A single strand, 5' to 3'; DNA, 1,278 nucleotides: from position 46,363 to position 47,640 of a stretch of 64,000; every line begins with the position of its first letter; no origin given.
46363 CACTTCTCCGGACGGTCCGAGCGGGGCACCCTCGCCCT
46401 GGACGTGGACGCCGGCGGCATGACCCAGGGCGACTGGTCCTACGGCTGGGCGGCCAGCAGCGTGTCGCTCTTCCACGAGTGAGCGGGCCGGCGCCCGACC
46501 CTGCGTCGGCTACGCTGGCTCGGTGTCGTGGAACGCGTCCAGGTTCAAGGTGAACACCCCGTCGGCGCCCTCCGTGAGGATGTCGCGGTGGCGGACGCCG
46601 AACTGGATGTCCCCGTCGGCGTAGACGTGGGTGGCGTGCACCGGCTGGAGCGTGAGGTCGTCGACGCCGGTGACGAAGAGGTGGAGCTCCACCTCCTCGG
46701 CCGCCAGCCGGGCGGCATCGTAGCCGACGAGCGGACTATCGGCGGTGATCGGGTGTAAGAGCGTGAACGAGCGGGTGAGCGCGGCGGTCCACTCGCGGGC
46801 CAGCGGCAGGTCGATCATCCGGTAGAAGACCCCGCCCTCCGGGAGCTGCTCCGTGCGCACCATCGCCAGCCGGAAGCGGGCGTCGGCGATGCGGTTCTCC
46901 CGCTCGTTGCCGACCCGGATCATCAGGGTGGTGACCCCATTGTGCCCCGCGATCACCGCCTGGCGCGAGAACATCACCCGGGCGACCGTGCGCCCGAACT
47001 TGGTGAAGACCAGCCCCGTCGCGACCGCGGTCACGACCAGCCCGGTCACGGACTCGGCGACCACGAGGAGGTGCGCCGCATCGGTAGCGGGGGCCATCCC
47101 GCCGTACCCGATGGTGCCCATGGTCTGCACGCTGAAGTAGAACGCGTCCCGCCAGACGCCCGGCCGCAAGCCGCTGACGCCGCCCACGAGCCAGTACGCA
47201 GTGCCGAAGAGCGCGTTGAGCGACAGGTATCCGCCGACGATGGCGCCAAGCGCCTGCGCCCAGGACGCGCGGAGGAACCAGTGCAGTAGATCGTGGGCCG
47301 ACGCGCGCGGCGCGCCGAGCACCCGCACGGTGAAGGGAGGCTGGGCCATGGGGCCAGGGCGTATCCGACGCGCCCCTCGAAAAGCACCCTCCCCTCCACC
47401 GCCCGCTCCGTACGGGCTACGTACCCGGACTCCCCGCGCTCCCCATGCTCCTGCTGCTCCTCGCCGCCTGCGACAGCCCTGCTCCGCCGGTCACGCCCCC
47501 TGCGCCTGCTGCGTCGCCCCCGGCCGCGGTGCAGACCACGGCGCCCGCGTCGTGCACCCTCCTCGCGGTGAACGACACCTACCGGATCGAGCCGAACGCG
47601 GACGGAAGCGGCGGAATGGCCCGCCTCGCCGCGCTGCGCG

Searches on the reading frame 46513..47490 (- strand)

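Call 30: search_protein_families(library=pfam, proteins=[window:46513-47490:-], max_evalue=0.001)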
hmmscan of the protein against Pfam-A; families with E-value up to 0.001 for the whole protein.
window:46513-47490:- (326 aa): 3 families
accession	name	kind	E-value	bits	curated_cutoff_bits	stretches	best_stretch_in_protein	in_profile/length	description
PF17655.7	IRK_C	-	2e-20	73.6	22.5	1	172-324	1-157/174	Inward rectifier potassium channel C-terminal domain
PF07885.22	Ion_trans_2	-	8.9e-10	38.8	22.5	1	94-163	8-75/79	Ion channel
PF01007.26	IRK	-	3.7e-07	30.5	22.7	1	115-167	86-140/141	Inward rectifier potassium channel transmembrane domain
